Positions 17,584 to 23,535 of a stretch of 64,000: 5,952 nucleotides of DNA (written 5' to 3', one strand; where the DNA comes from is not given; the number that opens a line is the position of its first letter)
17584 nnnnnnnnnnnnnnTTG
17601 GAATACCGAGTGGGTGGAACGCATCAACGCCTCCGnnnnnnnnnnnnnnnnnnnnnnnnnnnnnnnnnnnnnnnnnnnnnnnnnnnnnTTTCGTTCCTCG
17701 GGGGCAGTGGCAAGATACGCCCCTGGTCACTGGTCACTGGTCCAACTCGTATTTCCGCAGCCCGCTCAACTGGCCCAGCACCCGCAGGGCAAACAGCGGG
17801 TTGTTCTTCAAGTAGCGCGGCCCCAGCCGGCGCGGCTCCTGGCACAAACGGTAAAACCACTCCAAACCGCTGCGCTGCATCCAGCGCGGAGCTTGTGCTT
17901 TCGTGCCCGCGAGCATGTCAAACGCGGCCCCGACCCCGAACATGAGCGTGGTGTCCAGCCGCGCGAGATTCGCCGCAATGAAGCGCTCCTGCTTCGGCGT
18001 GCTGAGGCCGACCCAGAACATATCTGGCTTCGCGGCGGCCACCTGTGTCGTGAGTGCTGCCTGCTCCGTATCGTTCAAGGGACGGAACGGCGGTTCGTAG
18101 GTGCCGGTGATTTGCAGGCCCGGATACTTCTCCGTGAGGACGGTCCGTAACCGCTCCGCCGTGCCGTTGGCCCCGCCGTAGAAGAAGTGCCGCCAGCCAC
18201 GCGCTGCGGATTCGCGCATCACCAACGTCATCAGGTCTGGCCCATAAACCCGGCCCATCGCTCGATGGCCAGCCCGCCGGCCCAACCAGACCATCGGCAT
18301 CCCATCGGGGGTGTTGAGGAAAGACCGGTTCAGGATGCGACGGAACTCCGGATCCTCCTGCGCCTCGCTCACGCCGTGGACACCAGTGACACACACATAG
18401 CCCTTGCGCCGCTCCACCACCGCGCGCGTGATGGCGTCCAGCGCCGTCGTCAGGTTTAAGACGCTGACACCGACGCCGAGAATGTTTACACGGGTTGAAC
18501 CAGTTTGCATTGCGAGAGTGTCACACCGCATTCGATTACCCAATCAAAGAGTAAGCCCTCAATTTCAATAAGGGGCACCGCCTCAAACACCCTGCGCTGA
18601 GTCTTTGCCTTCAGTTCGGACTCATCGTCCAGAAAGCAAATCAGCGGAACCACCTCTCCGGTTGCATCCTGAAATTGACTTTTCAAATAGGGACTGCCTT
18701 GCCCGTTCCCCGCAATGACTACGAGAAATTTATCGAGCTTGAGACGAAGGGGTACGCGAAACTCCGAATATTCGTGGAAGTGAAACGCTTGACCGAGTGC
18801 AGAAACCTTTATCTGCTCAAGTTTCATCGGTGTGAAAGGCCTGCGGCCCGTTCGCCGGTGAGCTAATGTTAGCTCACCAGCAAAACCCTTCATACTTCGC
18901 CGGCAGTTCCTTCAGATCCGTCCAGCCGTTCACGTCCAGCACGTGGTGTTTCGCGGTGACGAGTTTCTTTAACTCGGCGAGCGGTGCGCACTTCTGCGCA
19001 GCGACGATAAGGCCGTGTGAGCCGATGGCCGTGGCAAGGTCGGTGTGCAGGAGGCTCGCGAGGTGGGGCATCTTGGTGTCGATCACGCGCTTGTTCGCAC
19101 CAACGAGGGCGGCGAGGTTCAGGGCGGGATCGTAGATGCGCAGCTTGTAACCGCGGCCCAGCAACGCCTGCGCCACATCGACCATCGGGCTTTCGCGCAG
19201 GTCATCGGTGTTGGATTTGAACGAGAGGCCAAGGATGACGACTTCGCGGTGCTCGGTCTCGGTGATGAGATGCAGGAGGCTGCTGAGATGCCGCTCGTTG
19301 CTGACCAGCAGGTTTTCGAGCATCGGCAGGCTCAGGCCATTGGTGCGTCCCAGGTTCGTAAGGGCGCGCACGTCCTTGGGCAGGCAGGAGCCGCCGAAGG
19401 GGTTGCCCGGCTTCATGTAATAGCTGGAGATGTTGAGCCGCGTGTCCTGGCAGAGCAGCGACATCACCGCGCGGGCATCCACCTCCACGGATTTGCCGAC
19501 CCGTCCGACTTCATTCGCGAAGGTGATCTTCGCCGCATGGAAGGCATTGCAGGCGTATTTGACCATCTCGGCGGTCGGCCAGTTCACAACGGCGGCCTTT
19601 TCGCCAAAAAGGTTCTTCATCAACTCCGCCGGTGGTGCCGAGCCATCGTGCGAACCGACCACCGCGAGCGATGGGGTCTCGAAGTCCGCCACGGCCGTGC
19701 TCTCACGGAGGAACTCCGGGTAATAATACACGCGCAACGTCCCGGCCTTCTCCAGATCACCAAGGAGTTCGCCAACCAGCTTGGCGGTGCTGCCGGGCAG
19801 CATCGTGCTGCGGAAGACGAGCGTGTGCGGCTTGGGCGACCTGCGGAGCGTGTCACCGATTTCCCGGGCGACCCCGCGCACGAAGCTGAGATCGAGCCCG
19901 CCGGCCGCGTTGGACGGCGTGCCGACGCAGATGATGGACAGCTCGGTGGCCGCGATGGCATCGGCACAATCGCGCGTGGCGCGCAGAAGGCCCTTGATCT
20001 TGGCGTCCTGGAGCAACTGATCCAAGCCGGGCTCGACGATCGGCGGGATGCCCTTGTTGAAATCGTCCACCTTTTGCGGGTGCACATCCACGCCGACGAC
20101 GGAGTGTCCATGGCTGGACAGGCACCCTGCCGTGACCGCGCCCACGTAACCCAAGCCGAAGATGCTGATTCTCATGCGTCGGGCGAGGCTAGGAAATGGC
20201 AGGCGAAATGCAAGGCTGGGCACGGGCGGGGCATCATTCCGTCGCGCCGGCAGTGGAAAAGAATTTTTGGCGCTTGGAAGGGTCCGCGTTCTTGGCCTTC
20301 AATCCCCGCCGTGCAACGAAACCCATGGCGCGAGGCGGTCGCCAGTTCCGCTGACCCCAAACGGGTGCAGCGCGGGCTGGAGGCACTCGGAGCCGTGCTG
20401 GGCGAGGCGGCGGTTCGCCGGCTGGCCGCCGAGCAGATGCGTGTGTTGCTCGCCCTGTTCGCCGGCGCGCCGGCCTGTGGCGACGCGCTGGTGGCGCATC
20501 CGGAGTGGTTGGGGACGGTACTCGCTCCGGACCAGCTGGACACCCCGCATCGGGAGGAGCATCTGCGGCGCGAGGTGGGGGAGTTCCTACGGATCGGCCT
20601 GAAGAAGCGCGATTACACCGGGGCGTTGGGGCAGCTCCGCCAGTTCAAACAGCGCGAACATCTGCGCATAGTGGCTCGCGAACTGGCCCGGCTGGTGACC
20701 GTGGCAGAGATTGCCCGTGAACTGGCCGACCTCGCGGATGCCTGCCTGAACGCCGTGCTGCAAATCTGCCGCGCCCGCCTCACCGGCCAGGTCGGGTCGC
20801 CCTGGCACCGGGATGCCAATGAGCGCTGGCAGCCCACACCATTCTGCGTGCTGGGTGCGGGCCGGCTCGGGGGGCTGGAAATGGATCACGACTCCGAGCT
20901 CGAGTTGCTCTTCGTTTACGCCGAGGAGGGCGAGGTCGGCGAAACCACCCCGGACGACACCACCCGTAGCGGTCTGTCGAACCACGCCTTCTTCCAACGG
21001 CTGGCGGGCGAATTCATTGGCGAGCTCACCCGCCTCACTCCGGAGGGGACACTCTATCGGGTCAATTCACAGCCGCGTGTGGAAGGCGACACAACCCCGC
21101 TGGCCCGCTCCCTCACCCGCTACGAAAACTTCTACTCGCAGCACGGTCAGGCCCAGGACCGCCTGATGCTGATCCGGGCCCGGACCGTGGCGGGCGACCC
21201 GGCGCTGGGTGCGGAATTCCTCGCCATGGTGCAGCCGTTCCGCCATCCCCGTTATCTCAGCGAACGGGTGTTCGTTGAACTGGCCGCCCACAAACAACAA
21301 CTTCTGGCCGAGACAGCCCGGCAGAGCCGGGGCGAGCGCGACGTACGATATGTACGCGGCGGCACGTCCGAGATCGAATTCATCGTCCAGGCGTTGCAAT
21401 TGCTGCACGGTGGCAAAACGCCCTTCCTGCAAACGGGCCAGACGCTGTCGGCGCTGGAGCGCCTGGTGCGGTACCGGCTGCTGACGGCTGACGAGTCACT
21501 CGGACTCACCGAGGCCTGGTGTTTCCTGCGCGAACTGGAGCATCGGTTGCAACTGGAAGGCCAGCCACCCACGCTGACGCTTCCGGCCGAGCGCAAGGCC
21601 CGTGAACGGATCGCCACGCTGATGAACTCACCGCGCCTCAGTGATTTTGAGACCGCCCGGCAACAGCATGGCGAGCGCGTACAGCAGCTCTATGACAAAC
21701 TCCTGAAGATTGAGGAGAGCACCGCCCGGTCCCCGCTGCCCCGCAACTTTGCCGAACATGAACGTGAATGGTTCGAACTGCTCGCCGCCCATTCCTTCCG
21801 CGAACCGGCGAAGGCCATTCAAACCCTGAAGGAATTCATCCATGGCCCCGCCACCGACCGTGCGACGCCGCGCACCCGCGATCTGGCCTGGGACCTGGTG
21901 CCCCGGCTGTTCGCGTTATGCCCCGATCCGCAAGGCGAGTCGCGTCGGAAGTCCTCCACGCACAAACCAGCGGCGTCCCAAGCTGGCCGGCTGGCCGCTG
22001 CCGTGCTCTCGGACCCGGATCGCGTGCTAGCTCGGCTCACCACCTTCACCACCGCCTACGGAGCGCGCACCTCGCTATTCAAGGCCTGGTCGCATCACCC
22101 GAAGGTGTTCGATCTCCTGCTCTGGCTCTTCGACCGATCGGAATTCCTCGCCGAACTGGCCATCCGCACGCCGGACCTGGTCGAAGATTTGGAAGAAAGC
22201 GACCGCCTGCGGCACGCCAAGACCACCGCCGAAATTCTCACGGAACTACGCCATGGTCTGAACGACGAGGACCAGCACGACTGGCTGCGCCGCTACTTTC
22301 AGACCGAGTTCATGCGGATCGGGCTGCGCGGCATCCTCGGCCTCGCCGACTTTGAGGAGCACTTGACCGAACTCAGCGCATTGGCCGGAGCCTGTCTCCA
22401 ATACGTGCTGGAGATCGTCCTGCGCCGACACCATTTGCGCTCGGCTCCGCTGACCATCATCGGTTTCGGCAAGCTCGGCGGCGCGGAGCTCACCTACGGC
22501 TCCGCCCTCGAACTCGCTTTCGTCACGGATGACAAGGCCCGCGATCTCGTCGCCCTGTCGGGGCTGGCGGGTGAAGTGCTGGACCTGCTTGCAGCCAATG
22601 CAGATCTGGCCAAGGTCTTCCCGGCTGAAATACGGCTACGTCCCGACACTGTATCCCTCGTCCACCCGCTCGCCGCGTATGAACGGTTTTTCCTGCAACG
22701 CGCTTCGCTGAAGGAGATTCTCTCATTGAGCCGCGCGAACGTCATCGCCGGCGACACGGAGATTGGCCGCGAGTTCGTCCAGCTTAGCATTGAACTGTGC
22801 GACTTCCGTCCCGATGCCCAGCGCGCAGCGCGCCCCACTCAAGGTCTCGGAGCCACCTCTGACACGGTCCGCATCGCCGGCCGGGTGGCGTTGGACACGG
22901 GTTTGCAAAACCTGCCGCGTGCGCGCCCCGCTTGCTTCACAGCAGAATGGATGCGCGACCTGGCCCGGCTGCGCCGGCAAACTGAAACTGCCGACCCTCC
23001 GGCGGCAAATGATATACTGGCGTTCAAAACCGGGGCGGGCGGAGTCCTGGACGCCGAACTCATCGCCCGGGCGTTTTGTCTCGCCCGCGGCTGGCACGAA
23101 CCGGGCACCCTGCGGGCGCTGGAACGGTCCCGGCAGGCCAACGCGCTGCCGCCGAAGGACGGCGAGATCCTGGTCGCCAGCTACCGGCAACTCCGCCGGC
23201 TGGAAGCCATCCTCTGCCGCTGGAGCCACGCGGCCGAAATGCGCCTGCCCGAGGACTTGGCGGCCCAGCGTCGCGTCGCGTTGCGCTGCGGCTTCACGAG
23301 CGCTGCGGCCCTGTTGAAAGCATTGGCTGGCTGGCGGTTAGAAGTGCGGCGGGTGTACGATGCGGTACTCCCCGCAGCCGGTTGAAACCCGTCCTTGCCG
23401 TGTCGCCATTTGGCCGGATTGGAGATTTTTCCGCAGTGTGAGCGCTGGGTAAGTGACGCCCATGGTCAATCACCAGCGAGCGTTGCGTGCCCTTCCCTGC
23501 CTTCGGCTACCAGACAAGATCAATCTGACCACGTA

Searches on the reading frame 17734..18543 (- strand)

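Call 29: search_protein_families(library=pfam, proteins=[window:17734-18543:-], max_evalue=0.00001)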
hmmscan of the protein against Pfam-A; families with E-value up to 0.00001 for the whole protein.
window:17734-18543:- (269 aa): 1 family
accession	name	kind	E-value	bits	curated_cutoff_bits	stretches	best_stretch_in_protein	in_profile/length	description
PF03808.19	Glyco_tran_WecG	-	9.5e-58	195.2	27.4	1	76-244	3-168/168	Glycosyl transferase WecG/TagA/CpsF family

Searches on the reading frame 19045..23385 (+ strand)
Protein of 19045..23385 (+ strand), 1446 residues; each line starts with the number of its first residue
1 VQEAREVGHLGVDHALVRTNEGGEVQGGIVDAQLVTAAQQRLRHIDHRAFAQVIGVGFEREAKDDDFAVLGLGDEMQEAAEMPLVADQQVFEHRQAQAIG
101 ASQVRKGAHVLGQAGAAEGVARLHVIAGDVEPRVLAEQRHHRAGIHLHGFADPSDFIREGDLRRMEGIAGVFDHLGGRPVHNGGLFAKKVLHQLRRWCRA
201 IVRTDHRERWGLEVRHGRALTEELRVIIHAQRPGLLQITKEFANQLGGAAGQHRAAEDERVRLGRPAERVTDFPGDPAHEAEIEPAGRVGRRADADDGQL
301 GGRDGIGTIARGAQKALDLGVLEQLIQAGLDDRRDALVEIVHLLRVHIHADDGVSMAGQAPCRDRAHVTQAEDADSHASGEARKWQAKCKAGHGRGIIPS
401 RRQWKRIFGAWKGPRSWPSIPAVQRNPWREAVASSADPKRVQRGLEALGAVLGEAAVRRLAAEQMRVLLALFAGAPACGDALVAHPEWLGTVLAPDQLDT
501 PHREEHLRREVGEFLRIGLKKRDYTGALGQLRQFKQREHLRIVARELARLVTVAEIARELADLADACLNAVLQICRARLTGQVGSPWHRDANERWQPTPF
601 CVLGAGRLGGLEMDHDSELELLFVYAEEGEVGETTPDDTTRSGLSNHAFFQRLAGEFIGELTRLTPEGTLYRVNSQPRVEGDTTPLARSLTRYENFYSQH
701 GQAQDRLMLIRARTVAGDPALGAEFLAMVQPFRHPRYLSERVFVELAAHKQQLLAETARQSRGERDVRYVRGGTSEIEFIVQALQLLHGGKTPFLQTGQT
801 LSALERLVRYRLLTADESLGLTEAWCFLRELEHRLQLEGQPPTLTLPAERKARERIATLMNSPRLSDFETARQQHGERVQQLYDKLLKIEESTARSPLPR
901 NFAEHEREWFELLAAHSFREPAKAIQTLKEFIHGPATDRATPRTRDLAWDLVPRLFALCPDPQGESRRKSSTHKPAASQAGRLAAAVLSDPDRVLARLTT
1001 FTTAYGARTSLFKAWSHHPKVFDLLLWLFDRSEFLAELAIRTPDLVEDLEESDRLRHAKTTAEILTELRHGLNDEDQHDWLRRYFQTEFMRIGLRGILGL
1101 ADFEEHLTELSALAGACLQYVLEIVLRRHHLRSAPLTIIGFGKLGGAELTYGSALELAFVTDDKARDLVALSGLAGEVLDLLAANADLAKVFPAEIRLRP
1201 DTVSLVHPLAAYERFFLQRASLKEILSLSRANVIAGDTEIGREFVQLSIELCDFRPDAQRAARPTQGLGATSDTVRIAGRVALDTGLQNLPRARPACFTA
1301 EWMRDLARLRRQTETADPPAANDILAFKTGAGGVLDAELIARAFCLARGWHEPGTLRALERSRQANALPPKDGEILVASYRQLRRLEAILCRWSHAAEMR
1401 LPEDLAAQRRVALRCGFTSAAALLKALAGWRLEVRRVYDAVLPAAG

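Call 29: search_protein_families(library=pfam, proteins=[window:19045-23385:+], max_evalue=0.00001)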
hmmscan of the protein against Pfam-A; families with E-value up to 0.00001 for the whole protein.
window:19045-23385:+ (1446 aa): 2 families
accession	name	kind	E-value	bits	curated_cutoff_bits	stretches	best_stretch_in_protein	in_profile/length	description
PF03710.21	GlnE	-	2.1e-78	263.6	24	2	468-727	4-251/252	Glutamate-ammonia ligase adenylyltransferase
PF08335.16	GlnD_UR_UTase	-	1.7e-29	103.1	21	2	750-887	4-141/141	GlnD PII-uridylyltransferase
